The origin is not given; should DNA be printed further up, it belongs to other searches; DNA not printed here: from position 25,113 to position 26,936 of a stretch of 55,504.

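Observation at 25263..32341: Complete corrinoid-dependent methyl-transfer system built around a non-pyrrolysine MttB homologue in an apparently aerobic alphaproteobacterium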

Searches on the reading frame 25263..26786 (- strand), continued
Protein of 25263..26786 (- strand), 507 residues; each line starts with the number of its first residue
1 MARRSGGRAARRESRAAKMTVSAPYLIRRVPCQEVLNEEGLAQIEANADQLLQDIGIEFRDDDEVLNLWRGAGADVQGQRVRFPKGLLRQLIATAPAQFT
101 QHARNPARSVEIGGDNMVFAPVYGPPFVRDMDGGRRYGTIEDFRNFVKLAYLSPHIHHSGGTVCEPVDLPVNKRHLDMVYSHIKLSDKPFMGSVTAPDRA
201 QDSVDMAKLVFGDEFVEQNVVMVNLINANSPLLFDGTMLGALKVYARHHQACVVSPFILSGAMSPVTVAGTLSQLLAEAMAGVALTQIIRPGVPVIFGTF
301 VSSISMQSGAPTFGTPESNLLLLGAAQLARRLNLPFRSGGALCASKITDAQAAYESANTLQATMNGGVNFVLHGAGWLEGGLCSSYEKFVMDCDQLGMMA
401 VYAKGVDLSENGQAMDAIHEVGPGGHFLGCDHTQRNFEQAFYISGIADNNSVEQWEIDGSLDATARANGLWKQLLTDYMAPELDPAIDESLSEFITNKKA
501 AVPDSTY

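Call 44: get_annotated_region(hit=H3, flank=14000)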
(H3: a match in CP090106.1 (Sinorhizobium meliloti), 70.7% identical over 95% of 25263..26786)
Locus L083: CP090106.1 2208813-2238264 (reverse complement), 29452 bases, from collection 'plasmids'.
description: Sinorhizobium meliloti strain Ak57 plasmid pSymB, complete sequence
organism: Sinorhizobium meliloti (NCBI taxid 382)
taxonomy: Bacteria; Pseudomonadota; Alphaproteobacteria; Hyphomicrobiales; Rhizobiaceae; Sinorhizobium; Sinorhizobium meliloti
host: -; source: Medicago,Cell culture,Plant nodule; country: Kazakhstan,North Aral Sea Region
typing (MOB-suite, as given by PLSDB): non-mobilizable
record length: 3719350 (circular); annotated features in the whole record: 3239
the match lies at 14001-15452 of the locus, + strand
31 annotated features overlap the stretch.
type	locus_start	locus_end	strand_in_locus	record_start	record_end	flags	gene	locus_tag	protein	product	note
CDS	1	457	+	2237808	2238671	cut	-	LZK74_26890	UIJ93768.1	alpha/beta hydrolase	-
CDS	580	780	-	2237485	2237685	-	-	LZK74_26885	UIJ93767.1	hypothetical protein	-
CDS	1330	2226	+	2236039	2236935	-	-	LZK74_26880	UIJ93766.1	LysR substrate-binding domain-containing protein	-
CDS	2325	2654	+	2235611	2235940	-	-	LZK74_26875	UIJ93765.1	metalloregulator ArsR/SmtB family transcription factor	-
CDS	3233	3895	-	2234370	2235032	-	-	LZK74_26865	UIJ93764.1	chloramphenicol phosphotransferase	-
CDS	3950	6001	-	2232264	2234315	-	-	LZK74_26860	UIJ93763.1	ASKHA domain-containing protein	-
CDS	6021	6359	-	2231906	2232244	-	-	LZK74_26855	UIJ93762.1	hypothetical protein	-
CDS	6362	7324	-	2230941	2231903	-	-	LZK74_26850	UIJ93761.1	methyltetrahydrofolate cobalamin methyltransferase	-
CDS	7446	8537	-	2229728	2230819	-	-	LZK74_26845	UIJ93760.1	methylenetetrahydrofolate reductase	-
CDS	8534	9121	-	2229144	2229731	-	-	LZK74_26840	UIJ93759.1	methylenetetrahydrofolate reductase C-terminal domain-containing protein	-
CDS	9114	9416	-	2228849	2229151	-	-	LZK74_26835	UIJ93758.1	virulence factor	-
CDS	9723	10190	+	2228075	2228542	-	-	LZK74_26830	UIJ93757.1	BA14K family protein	-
CDS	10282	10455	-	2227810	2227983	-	-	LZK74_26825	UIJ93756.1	hypothetical protein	-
CDS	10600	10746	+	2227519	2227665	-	-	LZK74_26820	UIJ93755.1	entericidin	-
CDS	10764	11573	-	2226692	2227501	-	-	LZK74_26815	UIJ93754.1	formyl transferase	-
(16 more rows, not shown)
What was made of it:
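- Their locus reads RACo, MtgD, MTHFR, DUF1638, MtgC, then divergently MttB, and further on bmt and a GB/proline ABC transporter (call 44).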

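Call 45: search_solved_structures(query=L083:13887-15461:+)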
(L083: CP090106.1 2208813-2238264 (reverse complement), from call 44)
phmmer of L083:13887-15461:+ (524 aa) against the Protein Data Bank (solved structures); distinct sequences matched with E-value up to 0.001: 5.
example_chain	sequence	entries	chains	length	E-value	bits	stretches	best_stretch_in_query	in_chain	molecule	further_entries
4yyc_A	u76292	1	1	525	0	1189.9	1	1-524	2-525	Putative trimethylamine methyltransferase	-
2qne_A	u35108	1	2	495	1.8e-124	419.3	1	42-516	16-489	Putative methyltransferase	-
9yce_A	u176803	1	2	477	1.1e-123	416.8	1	48-516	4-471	Glycine betaine methyltransferase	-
7xcl_A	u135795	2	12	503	1.8e-39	139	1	61-512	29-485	Trimethylamine methyltransferase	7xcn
7xcm_A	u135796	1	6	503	2.4e-39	138.5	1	61-512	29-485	Trimethylamine methyltransferase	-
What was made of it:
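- The S. meliloti MttB is the solved structure 4YYC (1190 bits, call 45).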

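Call 49: get_annotated_region(hit=H5, flank=12000)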
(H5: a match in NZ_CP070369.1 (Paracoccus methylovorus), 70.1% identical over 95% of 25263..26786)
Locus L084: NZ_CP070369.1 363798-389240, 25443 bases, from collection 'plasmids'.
description: Paracoccus methylovorus strain H4-D09 plasmid p1, complete sequence
organism: Paracoccus methylovorus (NCBI taxid 2812658)
taxonomy: Bacteria; Pseudomonadota; Alphaproteobacteria; Rhodobacterales; Paracoccaceae; Paracoccus; Paracoccus methylovorus
host: -; source: whole organism,grassland soil; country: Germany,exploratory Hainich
typing (MOB-suite, as given by PLSDB): non-mobilizable; replicon rep_cluster_560
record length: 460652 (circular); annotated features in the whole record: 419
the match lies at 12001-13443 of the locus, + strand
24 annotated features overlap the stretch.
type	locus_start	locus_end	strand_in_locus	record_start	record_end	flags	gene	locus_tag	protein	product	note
CDS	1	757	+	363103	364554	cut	-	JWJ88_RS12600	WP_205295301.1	carnitine 3-dehydrogenase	-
CDS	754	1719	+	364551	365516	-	-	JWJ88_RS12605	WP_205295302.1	ABC transporter permease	GO:0055085 - transmembrane transport [Evidence IEA]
CDS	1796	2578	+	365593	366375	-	-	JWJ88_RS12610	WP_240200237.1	ABC transporter permease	-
CDS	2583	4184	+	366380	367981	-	-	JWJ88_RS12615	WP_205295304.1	ABC transporter ATP-binding protein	-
CDS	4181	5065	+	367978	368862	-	-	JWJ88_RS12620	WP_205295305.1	alpha/beta hydrolase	-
CDS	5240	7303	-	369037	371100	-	-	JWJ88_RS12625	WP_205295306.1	ASKHA domain-containing protein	-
CDS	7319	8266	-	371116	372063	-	-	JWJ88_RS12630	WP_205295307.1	methyltetrahydrofolate cobalamin methyltransferase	-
CDS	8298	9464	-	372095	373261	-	-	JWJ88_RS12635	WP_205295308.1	methylenetetrahydrofolate reductase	-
CDS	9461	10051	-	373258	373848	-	-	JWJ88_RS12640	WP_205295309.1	methylenetetrahydrofolate reductase C-terminal domain-containing protein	-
CDS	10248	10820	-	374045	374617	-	-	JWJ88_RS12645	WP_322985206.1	DUF1638 domain-containing protein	-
CDS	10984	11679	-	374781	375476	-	-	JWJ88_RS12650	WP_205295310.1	B12-binding domain-containing protein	-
CDS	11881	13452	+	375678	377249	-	-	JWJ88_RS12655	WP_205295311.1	trimethylamine methyltransferase family protein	-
CDS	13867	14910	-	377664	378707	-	-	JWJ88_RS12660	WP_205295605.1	GlxA family transcriptional regulator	-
CDS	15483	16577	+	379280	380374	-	-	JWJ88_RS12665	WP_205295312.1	IS630 family transposase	-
CDS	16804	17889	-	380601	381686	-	-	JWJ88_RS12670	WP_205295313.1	ABC transporter ATP-binding protein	-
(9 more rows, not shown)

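Call 50: get_annotated_region(hit=H9, flank=12000)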
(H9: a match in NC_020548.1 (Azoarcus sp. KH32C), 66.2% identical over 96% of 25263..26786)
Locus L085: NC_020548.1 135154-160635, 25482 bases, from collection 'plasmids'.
description: Azoarcus sp. KH32C plasmid pAZKH, complete sequence
organism: Azoarcus sp. KH32C (NCBI taxid 748247)
taxonomy: Bacteria; Pseudomonadota; Betaproteobacteria; Rhodocyclales; Zoogloeaceae; Azoarcus; Azoarcus sp. KH32C
host: -; source: -; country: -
typing (MOB-suite, as given by PLSDB): mobilizable; replicon rep_cluster_432; relaxase MOBP
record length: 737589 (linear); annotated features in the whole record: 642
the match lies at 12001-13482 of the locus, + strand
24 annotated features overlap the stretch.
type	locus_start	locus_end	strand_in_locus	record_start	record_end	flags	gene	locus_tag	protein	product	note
CDS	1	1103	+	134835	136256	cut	ppcB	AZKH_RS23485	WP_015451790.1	phenylphosphate carboxylase subunit beta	-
CDS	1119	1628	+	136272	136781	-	ppcD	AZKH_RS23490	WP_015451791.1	phenylphosphate carboxylase subunit delta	-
CDS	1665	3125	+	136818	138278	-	ppcA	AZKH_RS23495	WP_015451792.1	phenylphosphate carboxylase subunit alpha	-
CDS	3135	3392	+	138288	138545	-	ppcG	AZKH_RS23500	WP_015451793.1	phenylphosphate carboxylase subunit gamma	-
CDS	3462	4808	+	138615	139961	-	-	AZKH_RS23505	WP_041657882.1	UbiD family decarboxylase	-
CDS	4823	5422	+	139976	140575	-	-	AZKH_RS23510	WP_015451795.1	UbiX family flavin prenyltransferase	-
CDS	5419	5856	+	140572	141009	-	-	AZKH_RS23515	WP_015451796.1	DUF120 domain-containing protein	-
CDS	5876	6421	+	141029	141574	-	-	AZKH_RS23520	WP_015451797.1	NUDIX hydrolase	-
CDS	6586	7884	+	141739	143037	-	-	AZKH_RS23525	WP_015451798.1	AMP-binding protein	-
CDS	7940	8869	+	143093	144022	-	-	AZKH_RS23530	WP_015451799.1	transporter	-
CDS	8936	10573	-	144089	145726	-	-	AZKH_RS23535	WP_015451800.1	electron transfer flavoprotein-ubiquinone oxidoreductase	GO:0022900 - electron transport chain [Evidence IEA]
CDS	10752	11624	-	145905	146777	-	folD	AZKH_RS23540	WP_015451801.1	bifunctional methylenetetrahydrofolate dehydrogenase/methenyltetrahydrofolate cyclohydrolase FolD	-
CDS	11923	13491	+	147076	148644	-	-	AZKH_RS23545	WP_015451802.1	trimethylamine methyltransferase family protein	-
CDS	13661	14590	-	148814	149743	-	-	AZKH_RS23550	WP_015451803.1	choline ABC transporter substrate-binding protein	-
CDS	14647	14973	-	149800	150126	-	-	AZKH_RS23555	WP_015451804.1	multidrug efflux SMR transporter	-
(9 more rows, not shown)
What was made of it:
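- In Azoarcus KH32C the orthologue is flanked by folD and a choline-binding protein gene, with betA, betB and ETF-QO within about 6 kb (call 50).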

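Call 57: search_protein_families(library=ncbifam, proteins=[L080:12937-15447:+, L083:15569-16273:+, L053:12433-13125:+, L083:21096-22109:-, L084:13867-14910:-], max_evalue=1e-20)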
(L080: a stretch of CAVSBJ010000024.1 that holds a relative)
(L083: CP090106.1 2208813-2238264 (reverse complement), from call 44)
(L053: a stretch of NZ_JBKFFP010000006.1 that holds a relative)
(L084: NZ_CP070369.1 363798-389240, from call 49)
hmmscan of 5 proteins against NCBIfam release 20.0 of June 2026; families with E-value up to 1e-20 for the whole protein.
L080:12937-15447:+ (836 aa): 8 families
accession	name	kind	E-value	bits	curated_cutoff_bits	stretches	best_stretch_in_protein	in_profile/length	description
TIGR01372.1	soxA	subfamily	1.3e-51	175.5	1164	1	495-834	644-994/996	sarcosine oxidase subunit alpha family protein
NF001567.0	PRK00389.1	subfamily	2.5e-48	164.9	300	1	494-823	31-349/359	glycine cleavage system aminomethyltransferase GcvT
NF053776.1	TmaoDeMthMsil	equivalog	2.9e-39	135.2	1100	1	502-832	423-759/763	trimethylamine N-oxide demethylase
TIGR00528.1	gcvT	equivalog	1.8e-38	132.4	235.85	1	497-816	32-349/362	glycine cleavage system aminomethyltransferase GcvT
NF010093.0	PRK13579.1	equivalog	9.4e-32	110.2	459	1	502-816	46-353/371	glycine cleavage system aminomethyltransferase GcvT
TIGR02352.1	thiamin_ThiO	equivalog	3.7e-31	108.5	250.8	1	8-233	2-228/351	glycine oxidase ThiO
NF001933.0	PRK00711.1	subfamily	1.3e-27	96.8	383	0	63-224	111-274/429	D-amino acid dehydrogenase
TIGR01373.1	soxB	subfamily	5.2e-26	91.4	529.45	1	6-375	32-388/407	sarcosine oxidase subunit beta family protein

L083:15569-16273:+ (234 aa): 0 families

L053:12433-13125:+ (230 aa): 0 families

L083:21096-22109:- (337 aa): 5 families
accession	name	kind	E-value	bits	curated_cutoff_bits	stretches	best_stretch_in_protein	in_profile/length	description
NF005718.0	PRK07534.1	equivalog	3.2e-177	588.8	338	1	4-336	2-334/337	betaine--homocysteine S-methyltransferase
NF006396.0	PRK08645.1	equivalog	9.9e-62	208.9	453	1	12-307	8-295/611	bifunctional homocysteine S-methyltransferase/methylenetetrahydrofolate reductase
TIGR02082.1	metH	equivalog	7.8e-44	149.6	1010.85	1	15-309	3-325/1182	methionine synthase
NF007024.0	PRK09490.1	equivalog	3e-34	118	1497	1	39-311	57-344/1234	methionine synthase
NF007020.0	PRK09485.1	equivalog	1.7e-24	86.4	215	1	8-296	4-303/306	homocysteine S-methyltransferase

L084:13867-14910:- (347 aa): 2 families
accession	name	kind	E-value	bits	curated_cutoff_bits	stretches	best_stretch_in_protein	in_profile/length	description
NF052371.1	TransRegGbdRPseu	equivalog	4.3e-108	361.6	480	1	17-337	14-327/365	choline metabolism transcriptional regulator GbdR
NF006902.0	PRK09393.1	equivalog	3.8e-47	161.1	425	1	20-336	11-321/327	transcriptional regulator FtrA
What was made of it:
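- In Paracoccus methylovorus the cluster lies near carnitine 3-dehydrogenase and a GbdR-like regulator (calls 49, 57).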

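Call 62: get_annotated_region(hit=H10, flank=7000)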
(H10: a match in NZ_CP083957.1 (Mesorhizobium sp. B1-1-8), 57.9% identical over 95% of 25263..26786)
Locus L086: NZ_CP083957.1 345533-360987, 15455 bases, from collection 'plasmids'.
description: Mesorhizobium sp. B1-1-8 plasmid pB1-1-8, complete sequence
organism: Mesorhizobium sp. B1-1-8 (NCBI taxid 2589976)
taxonomy: Bacteria; Pseudomonadota; Alphaproteobacteria; Hyphomicrobiales; Phyllobacteriaceae; Mesorhizobium; Mesorhizobium sp. B1-1-8
host: -; source: cell culture,soil; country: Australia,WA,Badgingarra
typing (MOB-suite, as given by PLSDB): non-mobilizable; mating-pair formation MPF_T
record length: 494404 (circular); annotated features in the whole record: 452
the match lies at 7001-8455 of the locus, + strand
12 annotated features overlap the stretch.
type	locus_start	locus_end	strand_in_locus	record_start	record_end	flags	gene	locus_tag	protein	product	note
CDS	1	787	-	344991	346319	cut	-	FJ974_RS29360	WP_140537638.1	aspartate aminotransferase family protein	-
CDS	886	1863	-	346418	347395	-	-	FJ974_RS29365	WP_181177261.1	LysR family transcriptional regulator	GO:0006355 - regulation of DNA-templated transcription [Evidence IEA]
CDS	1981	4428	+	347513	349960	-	-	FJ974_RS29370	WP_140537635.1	FAD-dependent oxidoreductase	-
CDS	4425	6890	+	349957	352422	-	-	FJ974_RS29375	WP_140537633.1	FAD-dependent oxidoreductase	-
CDS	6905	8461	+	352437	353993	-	-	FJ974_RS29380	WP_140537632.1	trimethylamine methyltransferase family protein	-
CDS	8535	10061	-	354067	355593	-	-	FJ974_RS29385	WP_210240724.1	ABC transporter permease subunit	GO:0055085 - transmembrane transport [Evidence IEA]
CDS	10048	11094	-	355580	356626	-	-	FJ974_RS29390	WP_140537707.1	betaine/proline/choline family ABC transporter ATP-binding protein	GO:0015837 - amine transport [Evidence IEA]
CDS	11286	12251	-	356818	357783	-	-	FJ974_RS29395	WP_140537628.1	glycine betaine ABC transporter substrate-binding protein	GO:0055085 - transmembrane transport [Evidence IEA]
CDS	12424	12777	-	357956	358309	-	-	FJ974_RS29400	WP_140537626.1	Rieske (2Fe-2S) protein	-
CDS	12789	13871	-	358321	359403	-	-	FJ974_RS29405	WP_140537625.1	amidohydrolase family protein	-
CDS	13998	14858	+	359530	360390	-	-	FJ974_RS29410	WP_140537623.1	LysR family transcriptional regulator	GO:0006355 - regulation of DNA-templated transcription [Evidence IEA]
CDS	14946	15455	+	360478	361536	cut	-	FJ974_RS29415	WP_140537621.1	hybrid-cluster NAD(P)-dependent oxidoreductase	-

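Call 63: get_annotated_region(hit=H26, flank=7000)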
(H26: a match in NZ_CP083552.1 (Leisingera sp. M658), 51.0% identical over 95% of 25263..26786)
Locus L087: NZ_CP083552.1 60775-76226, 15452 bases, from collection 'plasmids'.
description: Leisingera sp. M658 plasmid unnamed6, complete sequence
organism: Leisingera sp. M658 (NCBI taxid 2867015)
taxonomy: Bacteria; Pseudomonadota; Alphaproteobacteria; Rhodobacterales; Roseobacteraceae; Leisingera; Leisingera sp. M658
host: -; source: -; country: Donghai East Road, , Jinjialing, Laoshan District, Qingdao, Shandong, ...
typing (MOB-suite, as given by PLSDB): non-mobilizable; replicon rep_cluster_508
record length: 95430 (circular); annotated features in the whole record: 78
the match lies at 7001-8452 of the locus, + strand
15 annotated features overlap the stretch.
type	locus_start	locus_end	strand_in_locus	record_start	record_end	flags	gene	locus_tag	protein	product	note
CDS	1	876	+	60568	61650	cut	-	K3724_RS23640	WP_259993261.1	AbrB family transcriptional regulator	GO:0010468 - regulation of gene expression [Evidence IEA]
CDS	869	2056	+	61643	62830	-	-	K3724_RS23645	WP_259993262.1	ATP-grasp domain-containing protein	-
CDS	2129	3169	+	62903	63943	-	dmpG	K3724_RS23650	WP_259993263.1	4-hydroxy-2-oxovalerate aldolase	-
CDS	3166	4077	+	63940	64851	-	-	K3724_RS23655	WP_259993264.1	acetaldehyde dehydrogenase (acetylating)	-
CDS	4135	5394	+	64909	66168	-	-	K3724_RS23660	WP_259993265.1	aminotransferase class I/II-fold pyridoxal phosphate-dependent enzyme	GO:0009058 - biosynthetic process [Evidence IEA]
CDS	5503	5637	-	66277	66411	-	-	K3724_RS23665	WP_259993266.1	hypothetical protein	-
CDS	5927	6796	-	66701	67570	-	-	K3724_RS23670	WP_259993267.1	LysR substrate-binding domain-containing protein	-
CDS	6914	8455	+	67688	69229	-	-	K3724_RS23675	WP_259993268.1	trimethylamine methyltransferase family protein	-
CDS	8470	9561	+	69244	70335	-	-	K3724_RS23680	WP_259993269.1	aminomethyltransferase family protein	-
CDS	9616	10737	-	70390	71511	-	-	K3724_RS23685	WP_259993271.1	aminotransferase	GO:0009058 - biosynthetic process [Evidence IEA]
CDS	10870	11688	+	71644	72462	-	-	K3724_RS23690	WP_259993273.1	LuxR family transcriptional regulator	GO:0006355 - regulation of DNA-templated transcription [Evidence IEA]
CDS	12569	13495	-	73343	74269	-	-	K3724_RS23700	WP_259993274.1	LysR substrate-binding domain-containing protein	-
CDS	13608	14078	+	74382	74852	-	-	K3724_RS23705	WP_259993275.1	TRAP transporter small permease subunit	-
CDS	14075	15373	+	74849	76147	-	-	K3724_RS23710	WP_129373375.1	TRAP transporter large permease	GO:0008643 - carbohydrate transport [Evidence IEA]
CDS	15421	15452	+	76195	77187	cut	dctP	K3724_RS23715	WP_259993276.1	TRAP transporter substrate-binding protein DctP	GO:0055085 - transmembrane transport [Evidence IEA]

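Call 64: get_annotated_region(hit=H37, flank=7000)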
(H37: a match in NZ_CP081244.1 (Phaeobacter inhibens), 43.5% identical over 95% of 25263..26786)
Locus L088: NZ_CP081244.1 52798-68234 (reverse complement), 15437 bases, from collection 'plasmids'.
description: Phaeobacter inhibens strain M633 plasmid unnamed1, complete sequence
organism: Phaeobacter inhibens (NCBI taxid 221822)
taxonomy: Bacteria; Pseudomonadota; Alphaproteobacteria; Rhodobacterales; Roseobacteraceae; Phaeobacter; Phaeobacter inhibens
host: -; source: -; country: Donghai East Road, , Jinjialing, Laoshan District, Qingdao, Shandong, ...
typing (MOB-suite, as given by PLSDB): conjugative; replicon rep_cluster_636; relaxase MOBP; mating-pair formation MPF_T
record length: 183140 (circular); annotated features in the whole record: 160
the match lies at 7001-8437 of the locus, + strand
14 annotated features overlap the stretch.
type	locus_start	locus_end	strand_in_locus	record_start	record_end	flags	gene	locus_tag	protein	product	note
CDS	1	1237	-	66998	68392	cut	-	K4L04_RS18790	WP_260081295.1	PLP-dependent aminotransferase family protein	-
CDS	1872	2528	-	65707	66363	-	-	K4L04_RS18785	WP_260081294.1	LysE family translocator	-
CDS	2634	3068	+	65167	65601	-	-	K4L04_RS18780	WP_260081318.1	Lrp/AsnC family transcriptional regulator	-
CDS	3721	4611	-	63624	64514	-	-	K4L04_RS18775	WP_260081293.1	AraC family transcriptional regulator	GO:0006355 - regulation of DNA-templated transcription [Evidence IEA]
CDS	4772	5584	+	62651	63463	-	-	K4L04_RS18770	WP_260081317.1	SDR family oxidoreductase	-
CDS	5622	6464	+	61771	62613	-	-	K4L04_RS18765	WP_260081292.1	SDR family NAD(P)-dependent oxidoreductase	-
CDS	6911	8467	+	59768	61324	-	-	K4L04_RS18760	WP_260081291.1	trimethylamine methyltransferase family protein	-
CDS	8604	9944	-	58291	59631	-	-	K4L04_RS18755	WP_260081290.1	FAD-binding oxidoreductase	-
CDS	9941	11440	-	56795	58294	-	-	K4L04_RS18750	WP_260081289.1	aldehyde dehydrogenase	-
CDS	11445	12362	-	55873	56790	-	-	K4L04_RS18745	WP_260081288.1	dihydrodipicolinate synthase family protein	GO:0009436 - glyoxylate catabolic process [Evidence IEA]; GO:0071704 - organic substance metabolic process [Evidence ...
CDS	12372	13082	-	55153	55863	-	-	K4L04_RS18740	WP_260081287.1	GntR family transcriptional regulator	-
CDS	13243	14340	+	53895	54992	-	-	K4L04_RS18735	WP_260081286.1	glycine betaine/L-proline ABC transporter ATP-binding protein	-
CDS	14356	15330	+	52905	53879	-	-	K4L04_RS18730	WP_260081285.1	ABC transporter permease subunit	GO:0055085 - transmembrane transport [Evidence IEA]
CDS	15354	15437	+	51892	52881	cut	proX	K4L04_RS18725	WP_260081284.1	glycine betaine/L-proline ABC transporter substrate-binding protein ProX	GO:0055085 - transmembrane transport [Evidence IEA]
